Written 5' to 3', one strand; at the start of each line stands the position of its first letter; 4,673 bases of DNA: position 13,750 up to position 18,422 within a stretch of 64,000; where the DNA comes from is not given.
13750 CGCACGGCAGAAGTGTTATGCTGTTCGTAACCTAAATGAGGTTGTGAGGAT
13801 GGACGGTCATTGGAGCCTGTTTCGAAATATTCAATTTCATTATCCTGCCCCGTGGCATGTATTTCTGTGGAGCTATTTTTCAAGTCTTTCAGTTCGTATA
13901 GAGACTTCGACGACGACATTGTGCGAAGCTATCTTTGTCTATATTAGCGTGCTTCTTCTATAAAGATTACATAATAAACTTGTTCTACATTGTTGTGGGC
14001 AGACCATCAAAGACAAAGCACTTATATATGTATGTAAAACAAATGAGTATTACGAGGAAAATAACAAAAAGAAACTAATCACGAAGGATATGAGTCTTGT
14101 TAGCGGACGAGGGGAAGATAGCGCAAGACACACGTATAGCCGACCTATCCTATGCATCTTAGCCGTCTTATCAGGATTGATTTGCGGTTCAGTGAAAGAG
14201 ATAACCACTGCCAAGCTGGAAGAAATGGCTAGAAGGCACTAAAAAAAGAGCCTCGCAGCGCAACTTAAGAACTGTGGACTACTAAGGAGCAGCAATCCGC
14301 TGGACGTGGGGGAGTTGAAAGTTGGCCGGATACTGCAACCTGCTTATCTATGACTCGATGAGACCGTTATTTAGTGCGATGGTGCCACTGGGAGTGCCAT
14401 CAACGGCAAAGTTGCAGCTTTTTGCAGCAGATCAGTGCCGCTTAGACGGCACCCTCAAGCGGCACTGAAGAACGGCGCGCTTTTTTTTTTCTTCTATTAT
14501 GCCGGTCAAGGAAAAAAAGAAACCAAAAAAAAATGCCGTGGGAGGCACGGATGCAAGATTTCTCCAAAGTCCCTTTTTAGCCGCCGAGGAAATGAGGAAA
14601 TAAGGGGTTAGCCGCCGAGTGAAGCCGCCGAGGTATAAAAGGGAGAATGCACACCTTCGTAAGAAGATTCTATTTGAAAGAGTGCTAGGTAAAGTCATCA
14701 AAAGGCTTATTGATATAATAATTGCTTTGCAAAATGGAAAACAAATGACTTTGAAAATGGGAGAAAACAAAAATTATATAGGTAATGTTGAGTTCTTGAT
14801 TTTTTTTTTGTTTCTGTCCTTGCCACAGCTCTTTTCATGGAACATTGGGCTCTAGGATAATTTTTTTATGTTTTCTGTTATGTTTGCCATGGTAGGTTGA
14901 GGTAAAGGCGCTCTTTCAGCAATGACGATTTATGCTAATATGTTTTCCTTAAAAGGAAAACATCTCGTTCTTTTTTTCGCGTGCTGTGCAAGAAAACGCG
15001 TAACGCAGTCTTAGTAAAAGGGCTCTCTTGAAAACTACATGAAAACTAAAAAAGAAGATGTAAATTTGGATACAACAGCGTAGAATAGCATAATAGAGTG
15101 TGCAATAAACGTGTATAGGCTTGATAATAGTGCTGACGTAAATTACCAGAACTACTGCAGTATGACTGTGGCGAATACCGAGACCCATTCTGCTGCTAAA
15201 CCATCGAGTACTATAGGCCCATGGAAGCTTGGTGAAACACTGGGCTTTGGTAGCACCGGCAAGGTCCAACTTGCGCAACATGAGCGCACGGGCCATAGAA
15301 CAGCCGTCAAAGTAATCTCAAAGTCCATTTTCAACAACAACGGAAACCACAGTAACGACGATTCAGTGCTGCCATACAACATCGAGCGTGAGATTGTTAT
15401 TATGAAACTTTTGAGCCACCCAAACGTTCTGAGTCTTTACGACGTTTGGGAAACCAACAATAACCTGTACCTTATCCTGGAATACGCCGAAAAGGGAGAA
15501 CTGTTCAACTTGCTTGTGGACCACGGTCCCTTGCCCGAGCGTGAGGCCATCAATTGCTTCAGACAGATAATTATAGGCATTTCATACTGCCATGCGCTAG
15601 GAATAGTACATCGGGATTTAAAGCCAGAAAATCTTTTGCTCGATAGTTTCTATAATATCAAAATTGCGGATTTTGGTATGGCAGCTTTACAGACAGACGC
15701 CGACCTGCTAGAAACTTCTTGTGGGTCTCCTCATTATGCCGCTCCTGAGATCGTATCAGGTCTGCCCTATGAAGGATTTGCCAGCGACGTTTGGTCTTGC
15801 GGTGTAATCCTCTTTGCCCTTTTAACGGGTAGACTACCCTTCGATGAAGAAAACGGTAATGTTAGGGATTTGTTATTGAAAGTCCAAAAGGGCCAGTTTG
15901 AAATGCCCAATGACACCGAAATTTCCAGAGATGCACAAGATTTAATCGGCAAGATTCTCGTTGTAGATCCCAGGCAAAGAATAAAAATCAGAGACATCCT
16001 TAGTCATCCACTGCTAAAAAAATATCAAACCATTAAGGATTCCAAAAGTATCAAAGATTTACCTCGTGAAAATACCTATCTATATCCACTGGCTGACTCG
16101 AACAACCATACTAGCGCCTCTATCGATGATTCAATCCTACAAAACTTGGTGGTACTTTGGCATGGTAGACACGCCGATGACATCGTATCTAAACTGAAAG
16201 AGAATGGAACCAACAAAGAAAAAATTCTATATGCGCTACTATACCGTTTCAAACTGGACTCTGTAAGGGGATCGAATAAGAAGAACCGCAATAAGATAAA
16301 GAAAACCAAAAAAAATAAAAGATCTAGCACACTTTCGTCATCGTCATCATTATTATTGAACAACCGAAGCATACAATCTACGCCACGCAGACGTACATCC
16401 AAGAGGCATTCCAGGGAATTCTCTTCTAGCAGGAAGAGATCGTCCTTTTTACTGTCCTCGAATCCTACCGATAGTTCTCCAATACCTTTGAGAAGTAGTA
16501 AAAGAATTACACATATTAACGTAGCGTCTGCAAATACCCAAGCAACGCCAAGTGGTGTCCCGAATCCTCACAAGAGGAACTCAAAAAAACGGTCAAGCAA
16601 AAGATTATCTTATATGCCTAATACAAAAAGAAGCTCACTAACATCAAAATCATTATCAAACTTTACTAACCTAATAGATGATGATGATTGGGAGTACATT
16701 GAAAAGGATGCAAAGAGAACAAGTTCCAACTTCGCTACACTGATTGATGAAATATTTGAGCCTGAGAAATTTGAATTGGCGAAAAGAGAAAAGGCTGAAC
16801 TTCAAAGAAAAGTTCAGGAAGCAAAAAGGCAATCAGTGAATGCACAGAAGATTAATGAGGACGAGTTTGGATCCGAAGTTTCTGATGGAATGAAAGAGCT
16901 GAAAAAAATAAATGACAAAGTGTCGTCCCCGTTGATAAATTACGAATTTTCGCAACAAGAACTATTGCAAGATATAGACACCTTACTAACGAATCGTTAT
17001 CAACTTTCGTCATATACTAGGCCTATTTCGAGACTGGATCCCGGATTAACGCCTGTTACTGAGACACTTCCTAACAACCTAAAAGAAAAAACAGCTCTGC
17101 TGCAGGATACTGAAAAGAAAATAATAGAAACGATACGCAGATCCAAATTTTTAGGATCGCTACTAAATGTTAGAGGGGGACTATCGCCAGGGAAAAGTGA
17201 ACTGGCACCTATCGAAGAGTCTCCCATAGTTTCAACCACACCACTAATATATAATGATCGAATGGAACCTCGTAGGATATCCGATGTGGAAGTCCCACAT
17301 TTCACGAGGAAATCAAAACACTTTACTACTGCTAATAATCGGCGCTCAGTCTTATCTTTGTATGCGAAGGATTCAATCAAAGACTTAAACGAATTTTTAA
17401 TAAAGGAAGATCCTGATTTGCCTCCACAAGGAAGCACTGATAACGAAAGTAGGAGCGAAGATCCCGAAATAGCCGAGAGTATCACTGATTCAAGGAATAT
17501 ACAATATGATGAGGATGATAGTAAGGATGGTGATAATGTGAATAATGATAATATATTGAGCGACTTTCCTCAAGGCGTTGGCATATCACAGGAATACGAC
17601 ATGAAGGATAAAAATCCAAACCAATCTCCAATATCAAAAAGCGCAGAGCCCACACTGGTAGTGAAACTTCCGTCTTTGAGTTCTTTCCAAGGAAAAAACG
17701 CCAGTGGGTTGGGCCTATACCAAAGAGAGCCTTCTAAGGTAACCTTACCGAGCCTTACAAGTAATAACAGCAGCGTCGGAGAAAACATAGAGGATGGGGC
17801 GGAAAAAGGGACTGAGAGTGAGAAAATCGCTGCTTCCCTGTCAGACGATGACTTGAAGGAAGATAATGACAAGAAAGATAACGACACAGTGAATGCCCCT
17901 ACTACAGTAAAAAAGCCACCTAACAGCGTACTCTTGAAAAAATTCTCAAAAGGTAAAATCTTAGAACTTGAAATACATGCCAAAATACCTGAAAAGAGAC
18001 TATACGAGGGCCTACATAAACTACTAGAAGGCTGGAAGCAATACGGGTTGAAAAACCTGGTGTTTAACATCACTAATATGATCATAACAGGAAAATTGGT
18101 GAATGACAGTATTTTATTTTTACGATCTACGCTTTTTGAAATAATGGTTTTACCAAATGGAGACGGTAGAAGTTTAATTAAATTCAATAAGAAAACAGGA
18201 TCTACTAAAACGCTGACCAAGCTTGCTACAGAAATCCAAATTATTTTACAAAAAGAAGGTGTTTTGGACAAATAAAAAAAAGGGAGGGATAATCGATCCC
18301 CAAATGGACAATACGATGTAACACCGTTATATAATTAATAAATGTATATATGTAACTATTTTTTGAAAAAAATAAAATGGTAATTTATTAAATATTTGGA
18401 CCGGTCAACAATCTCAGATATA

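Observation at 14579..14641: Three tandem URS1 (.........) motifs abutting a consensus TATA box, stranded mid-intergenic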

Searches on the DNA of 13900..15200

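Call 68: search_rna_families(source=window, start=13900, end=15200, threshold=evalue, max_evalue=1)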
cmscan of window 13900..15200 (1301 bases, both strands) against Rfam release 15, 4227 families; matches with E-value up to 1: 1.
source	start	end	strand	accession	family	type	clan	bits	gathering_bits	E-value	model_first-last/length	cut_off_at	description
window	14934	15065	-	RF01859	Phe_leader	Cis-reg; leader;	-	25.6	55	0.11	1-125/125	no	Phenylalanine leader peptide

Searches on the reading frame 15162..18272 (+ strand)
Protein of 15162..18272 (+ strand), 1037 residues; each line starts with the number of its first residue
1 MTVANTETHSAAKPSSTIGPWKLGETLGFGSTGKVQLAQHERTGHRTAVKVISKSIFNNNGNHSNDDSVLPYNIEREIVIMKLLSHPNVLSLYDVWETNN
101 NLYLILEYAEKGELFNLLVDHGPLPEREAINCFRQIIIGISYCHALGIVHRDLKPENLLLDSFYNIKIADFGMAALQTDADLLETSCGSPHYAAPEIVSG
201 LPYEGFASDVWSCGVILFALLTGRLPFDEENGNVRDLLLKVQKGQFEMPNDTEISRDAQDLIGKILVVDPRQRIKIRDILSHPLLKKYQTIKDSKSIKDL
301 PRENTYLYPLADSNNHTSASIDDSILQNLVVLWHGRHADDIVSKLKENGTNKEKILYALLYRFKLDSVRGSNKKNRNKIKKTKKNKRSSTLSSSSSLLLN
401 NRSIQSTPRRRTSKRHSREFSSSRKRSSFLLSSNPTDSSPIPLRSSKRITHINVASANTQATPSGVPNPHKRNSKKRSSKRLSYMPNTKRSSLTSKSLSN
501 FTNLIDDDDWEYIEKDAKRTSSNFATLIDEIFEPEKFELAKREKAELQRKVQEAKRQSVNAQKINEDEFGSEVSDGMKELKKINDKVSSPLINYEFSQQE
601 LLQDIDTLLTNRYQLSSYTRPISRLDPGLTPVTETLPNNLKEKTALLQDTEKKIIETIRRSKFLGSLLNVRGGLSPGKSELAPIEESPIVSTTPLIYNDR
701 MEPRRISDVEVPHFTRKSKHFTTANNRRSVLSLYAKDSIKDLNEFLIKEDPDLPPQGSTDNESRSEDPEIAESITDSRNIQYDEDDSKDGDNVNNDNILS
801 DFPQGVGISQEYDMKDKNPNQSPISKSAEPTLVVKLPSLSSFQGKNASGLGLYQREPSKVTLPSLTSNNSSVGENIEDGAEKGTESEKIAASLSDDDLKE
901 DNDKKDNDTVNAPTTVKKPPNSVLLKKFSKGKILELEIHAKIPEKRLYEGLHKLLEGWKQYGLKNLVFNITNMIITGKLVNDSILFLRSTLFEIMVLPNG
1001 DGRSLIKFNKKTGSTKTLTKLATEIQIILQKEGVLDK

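Call 24: find_homologous_proteins(query=window:15162-18272:+, max_evalue=1e-100)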
Query window:15162-18272:+ (1037 aa): 526 proteins with E <= 1e-100 among 8000 candidates; the best 120 are listed.
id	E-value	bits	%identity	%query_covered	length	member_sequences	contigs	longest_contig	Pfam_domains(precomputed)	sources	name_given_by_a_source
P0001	0.0e+0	2279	100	100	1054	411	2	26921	PF07714.24,PF00069.32,PF16797.12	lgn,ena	-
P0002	0.0e+0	1915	84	100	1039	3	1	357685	PF07714.24,PF00069.32,PF16797.12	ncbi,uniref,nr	ncbi:serine/threonine protein kinase [Saccharomyces paradoxus]|uniref:non-specific serine/threonine 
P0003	0.0e+0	1551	72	100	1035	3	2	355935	PF07714.24,PF00069.32,PF16797.12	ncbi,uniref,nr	ncbi:serine/threonine protein kinase SKDI_03G0480 [Saccharomyces kudriavzevii IFO 1802]|uniref:Uncha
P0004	0.0e+0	1517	70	100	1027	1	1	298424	PF07714.24,PF00069.32,PF16797.12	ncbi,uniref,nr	ncbi:kcc4p [Saccharomyces arboricola H-6]|uniref:non-specific serine/threonine protein kinase n=1 Ta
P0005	0.0e+0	1442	73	72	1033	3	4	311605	PF07714.24,PF00069.32,PF16797.12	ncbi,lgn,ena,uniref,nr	ncbi:serine/threonine protein kinase [Saccharomyces pastorianus]|uniref:non-specific serine/threonin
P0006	0.0e+0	1436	68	99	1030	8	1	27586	PF07714.24,PF00069.32,PF16797.12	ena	-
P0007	1.0e-251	856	46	98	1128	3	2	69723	PF07714.24,PF00069.32,PF14531.13,PF16797.12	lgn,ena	-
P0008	2.7e-250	851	46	98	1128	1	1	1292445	PF07714.24,PF00069.32,PF14531.13,PF16797.12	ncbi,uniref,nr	ncbi:hypothetical protein SUVZ_02G6090 [Saccharomyces uvarum]|uniref:non-specific serine/threonine p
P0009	1.1e-249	849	47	98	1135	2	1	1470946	PF07714.24,PF00069.32,PF14531.13,PF16797.12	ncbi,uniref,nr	ncbi:protein kinase GIN4 SKDI_04G7060 [Saccharomyces kudriavzevii IFO 1802]|uniref:non-specific seri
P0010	1.2e-249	849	46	98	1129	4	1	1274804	PF07714.24,PF00069.32,PF14531.13,PF16797.12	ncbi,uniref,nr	ncbi:protein kinase GIN4 [Saccharomyces eubayanus]|uniref:protein kinase GIN4 n=1 Tax=Saccharomyces 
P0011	8.5e-249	847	45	98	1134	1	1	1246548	PF07714.24,PF00069.32,PF14531.13,PF16797.12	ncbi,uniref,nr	ncbi:gin4p [Saccharomyces arboricola H-6]|uniref:non-specific serine/threonine protein kinase n=1 Ta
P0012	7.3e-248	843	47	98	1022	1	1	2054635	PF07714.24,PF00069.32,PF14531.13,PF16797.12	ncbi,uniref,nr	ncbi:protein kinase GIN4 NDAI_0A00660 [Naumovozyma dairenensis CBS 421]|uniref:non-specific serine/t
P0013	1.1e-247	843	52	72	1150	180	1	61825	PF07714.24,PF00069.32,PF14531.13,PF16797.12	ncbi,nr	ncbi:CBM_HP2_G0010740.mRNA.1.CDS.1 [Saccharomyces cerevisiae]|nr:CBM_HP2_G0010740.mRNA.1.CDS.1 [Sacc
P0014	5.6e-246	837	44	98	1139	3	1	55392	PF07714.24,PF00069.32,PF14531.13,PF16797.12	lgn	-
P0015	1.0e-244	833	44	98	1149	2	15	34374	PF07714.24,PF00069.32,PF14531.13,PF16797.12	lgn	-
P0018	1.6e-244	832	46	98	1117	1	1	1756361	PF07714.24,PF00069.32,PF14531.13,PF16797.12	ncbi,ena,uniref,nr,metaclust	ncbi:hypothetical protein NCAS_0B08600 [Naumovozyma castellii]|uniref:non-specific serine/threonine 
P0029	4.6e-238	811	45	98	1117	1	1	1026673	PF07714.24,PF00069.32,PF16797.12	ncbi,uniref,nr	ncbi:hypothetical protein KAFR_0D04100 [Kazachstania africana CBS 2517]|uniref:non-specific serine/t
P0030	7.6e-238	810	43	98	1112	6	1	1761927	PF07714.24,PF00069.32,PF14531.13,PF16797.12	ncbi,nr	ncbi:Gin4/Kcc4 [Kluyveromyces lactis]|nr:Gin4/Kcc4 [Kluyveromyces lactis]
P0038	8.2e-234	797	44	98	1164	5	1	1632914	PF07714.24,PF00069.32,PF14531.13,PF16797.12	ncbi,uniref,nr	ncbi:protein kinase GIN4 [Lachancea thermotolerans CBS 6340]|uniref:non-specific serine/threonine pr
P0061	5.1e-228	778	43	98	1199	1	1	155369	PF07714.24,PF00069.32,PF16797.12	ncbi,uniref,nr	ncbi:hypothetical protein ZYGR_0K00530 [Zygosaccharomyces rouxii]|uniref:non-specific serine/threoni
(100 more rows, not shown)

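Call 25: find_encoding_contigs(protein=P0002, flank=3500, max_places=2)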
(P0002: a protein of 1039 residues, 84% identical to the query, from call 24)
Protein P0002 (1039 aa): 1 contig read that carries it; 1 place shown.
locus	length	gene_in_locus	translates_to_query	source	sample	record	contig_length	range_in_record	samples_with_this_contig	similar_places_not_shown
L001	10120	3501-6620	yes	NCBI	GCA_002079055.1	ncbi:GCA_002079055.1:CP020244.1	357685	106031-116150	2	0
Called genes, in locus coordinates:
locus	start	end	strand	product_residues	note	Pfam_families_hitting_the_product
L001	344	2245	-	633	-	PF00324:AA_permease, PF13520:AA_permease_2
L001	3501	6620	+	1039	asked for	PF00069:Pkinase, PF07714:PK_Tyr_Ser-Thr, PF16797:Fungal_KA1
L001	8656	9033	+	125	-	-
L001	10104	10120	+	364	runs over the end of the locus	PF00180:Iso_dh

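Call 26: find_encoding_contigs(protein=P0003, flank=3500, max_places=2)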
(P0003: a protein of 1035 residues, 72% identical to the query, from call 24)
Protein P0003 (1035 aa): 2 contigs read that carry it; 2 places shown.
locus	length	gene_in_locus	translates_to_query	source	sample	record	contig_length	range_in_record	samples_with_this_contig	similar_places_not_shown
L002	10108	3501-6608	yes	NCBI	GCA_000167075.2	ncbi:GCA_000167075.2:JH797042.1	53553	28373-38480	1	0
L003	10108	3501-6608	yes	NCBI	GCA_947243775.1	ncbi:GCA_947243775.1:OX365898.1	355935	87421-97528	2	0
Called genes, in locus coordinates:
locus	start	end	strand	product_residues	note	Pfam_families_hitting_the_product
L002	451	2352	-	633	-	PF00324:AA_permease, PF13520:AA_permease_2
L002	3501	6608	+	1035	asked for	PF00069:Pkinase, PF07714:PK_Tyr_Ser-Thr, PF16797:Fungal_KA1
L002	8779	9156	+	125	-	-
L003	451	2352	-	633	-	PF00324:AA_permease, PF13520:AA_permease_2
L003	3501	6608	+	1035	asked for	PF00069:Pkinase, PF07714:PK_Tyr_Ser-Thr, PF16797:Fungal_KA1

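Call 27: find_encoding_contigs(protein=P0004, flank=3500, max_places=2)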
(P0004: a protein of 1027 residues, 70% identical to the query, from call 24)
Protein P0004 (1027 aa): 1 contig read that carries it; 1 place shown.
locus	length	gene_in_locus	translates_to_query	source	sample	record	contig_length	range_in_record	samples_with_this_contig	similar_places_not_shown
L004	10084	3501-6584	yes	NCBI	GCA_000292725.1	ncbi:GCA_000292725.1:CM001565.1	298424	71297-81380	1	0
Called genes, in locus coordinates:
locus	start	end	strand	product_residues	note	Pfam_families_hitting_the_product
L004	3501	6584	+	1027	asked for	PF00069:Pkinase, PF07714:PK_Tyr_Ser-Thr, PF16797:Fungal_KA1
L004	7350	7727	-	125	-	-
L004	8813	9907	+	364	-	PF00180:Iso_dh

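Call 28: find_encoding_contigs(protein=P0005, flank=3500, max_places=2)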
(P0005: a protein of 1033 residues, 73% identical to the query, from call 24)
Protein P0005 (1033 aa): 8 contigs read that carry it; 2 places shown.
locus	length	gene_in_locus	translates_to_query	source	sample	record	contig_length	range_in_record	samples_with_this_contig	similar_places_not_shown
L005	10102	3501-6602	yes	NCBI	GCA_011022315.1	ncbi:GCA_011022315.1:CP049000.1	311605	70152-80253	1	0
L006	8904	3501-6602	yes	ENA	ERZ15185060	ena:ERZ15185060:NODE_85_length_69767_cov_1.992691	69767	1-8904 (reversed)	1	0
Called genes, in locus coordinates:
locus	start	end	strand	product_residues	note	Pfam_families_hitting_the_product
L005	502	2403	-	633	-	PF00324:AA_permease, PF13520:AA_permease_2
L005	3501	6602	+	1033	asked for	PF00069:Pkinase, PF07714:PK_Tyr_Ser-Thr, PF16797:Fungal_KA1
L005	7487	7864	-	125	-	-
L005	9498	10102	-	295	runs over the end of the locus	-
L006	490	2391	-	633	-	PF00324:AA_permease, PF13520:AA_permease_2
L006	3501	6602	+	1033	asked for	PF00069:Pkinase, PF07714:PK_Tyr_Ser-Thr, PF16797:Fungal_KA1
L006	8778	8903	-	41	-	?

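Call 29: find_encoding_contigs(protein=P0006, flank=3500, max_places=2)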
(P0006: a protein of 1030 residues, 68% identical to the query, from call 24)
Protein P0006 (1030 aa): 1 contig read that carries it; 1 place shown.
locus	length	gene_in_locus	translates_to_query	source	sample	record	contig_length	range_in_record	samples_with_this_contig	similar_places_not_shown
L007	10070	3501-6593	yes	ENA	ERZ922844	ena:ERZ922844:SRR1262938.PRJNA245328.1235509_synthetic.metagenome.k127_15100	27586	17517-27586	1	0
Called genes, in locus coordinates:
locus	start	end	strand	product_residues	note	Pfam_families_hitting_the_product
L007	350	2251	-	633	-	PF00324:AA_permease, PF13520:AA_permease_2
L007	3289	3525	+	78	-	-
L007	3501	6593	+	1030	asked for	PF00069:Pkinase, PF07714:PK_Tyr_Ser-Thr, PF16797:Fungal_KA1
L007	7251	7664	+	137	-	-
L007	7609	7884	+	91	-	-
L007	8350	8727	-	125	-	-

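Call 46: find_encoding_contigs(protein=P0013, flank=5000, max_places=1)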
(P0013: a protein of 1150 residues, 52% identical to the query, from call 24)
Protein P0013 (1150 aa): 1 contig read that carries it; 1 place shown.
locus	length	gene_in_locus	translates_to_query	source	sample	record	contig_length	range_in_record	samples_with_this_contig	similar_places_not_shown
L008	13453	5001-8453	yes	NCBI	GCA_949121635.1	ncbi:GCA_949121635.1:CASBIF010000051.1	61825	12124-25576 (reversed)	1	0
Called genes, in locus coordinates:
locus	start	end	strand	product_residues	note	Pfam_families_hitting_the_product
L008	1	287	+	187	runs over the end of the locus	PF11326:PANTS-like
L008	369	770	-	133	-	PF05347:Complex1_LYR, PF13233:Complex1_LYR_2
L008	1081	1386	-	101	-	PF11976:Rad60-SLD, PF00240:ubiquitin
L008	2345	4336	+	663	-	PF00324:AA_permease, PF13520:AA_permease_2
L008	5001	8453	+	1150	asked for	PF00069:Pkinase, PF07714:PK_Tyr_Ser-Thr, PF14531:Kinase-like (weak), PF16797:Fungal_KA1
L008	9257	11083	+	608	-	PF07732:Cu-oxidase_3, PF00394:Cu-oxidase, PF07731:Cu-oxidase_2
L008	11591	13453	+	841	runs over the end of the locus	PF04468:PSP1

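Call 47: find_encoding_contigs(protein=P0038, flank=5000, max_places=1)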
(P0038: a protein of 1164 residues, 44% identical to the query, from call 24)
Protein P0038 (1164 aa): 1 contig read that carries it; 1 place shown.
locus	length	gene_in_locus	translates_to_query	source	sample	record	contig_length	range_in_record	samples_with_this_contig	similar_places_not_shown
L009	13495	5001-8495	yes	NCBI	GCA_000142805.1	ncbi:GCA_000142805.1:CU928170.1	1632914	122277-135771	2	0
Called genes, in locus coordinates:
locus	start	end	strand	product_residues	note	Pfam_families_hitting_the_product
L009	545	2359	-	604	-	PF00324:AA_permease, PF13520:AA_permease_2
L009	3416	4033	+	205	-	-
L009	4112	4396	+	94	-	PF00240:ubiquitin, PF11976:Rad60-SLD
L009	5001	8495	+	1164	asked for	PF00069:Pkinase, PF07714:PK_Tyr_Ser-Thr, PF14531:Kinase-like (weak), PF16797:Fungal_KA1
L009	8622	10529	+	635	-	PF07732:Cu-oxidase_3, PF00394:Cu-oxidase, PF07731:Cu-oxidase_2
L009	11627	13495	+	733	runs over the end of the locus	-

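Call 48: find_encoding_contigs(protein=P0030, flank=5000, max_places=1)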
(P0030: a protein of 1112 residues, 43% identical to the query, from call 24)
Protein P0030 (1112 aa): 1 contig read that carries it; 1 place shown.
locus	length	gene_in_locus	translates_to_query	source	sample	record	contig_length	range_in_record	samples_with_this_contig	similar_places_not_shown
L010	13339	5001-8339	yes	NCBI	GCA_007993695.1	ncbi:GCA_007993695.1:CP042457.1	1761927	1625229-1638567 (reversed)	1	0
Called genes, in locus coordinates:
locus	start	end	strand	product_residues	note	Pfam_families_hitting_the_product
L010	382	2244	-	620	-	PF00324:AA_permease, PF13520:AA_permease_2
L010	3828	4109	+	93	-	PF11976:Rad60-SLD, PF00240:ubiquitin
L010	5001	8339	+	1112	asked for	PF00069:Pkinase, PF07714:PK_Tyr_Ser-Thr, PF14531:Kinase-like (weak), PF16797:Fungal_KA1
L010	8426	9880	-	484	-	PF00724:Oxidored_FMN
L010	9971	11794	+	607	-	PF07732:Cu-oxidase_3, PF00394:Cu-oxidase, PF07731:Cu-oxidase_2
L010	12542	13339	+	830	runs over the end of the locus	PF04468:PSP1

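Call 49: find_encoding_contigs(protein=P0061, flank=5000, max_places=1)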
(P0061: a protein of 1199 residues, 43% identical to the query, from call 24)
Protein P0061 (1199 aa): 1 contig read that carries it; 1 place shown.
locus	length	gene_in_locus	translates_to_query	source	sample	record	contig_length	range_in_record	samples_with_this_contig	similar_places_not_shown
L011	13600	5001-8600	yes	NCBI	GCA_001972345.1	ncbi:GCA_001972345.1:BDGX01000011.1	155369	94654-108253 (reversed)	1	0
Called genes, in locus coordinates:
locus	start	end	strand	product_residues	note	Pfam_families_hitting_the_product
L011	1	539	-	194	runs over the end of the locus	-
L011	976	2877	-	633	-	PF00324:AA_permease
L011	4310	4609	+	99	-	PF11976:Rad60-SLD, PF00240:ubiquitin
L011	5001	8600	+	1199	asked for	PF00069:Pkinase, PF07714:PK_Tyr_Ser-Thr, PF16797:Fungal_KA1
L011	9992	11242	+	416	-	PF00394:Cu-oxidase, PF07731:Cu-oxidase_2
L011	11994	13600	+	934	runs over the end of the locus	PF04468:PSP1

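Call 55: find_encoding_contigs(protein=P0018, flank=5000, max_places=1)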
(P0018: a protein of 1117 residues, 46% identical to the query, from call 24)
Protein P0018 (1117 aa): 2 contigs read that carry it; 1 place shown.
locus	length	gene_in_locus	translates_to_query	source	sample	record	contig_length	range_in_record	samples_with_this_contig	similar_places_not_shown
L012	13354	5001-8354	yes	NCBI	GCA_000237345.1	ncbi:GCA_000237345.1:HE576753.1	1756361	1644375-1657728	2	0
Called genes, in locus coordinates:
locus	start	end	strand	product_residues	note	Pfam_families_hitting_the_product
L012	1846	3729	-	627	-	PF00324:AA_permease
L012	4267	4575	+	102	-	PF11976:Rad60-SLD, PF00240:ubiquitin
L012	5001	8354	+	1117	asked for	PF00069:Pkinase, PF07714:PK_Tyr_Ser-Thr, PF14531:Kinase-like (faint), PF16797:Fungal_KA1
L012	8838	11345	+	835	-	PF04468:PSP1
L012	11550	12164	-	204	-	PF01161:PBP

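Call 56: find_encoding_contigs(protein=P0029, flank=5000, max_places=1)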
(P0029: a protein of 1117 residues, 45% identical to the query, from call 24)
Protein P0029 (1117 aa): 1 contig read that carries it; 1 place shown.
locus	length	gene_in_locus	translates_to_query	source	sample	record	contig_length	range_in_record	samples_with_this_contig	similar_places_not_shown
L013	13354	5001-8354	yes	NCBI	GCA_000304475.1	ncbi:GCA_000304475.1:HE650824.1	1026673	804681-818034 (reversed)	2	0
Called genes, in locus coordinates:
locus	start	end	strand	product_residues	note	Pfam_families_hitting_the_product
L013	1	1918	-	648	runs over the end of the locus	PF00324:AA_permease, PF13520:AA_permease_2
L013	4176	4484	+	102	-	PF00240:ubiquitin, PF11976:Rad60-SLD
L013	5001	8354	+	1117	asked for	PF00069:Pkinase, PF07714:PK_Tyr_Ser-Thr, PF16797:Fungal_KA1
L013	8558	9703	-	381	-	PF00724:Oxidored_FMN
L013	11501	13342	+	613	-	PF07732:Cu-oxidase_3, PF00394:Cu-oxidase, PF07731:Cu-oxidase_2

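Call 76: find_encoding_contigs(protein=P0001, flank=1500, max_places=10)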
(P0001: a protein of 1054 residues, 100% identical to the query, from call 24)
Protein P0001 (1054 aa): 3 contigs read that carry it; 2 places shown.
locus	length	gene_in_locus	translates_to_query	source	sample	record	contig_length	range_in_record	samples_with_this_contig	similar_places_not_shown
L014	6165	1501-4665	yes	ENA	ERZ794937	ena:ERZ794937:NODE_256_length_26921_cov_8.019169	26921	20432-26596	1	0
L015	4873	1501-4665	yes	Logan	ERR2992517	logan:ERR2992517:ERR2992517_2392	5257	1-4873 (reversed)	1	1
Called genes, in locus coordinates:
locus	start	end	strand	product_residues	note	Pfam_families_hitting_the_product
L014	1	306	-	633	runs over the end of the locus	PF00324:AA_permease, PF13520:AA_permease_2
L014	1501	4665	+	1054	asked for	PF00069:Pkinase, PF07714:PK_Tyr_Ser-Thr, PF16797:Fungal_KA1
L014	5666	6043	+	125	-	-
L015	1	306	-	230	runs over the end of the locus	?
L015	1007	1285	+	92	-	-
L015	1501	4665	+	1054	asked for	PF00069:Pkinase, PF07714:PK_Tyr_Ser-Thr, PF16797:Fungal_KA1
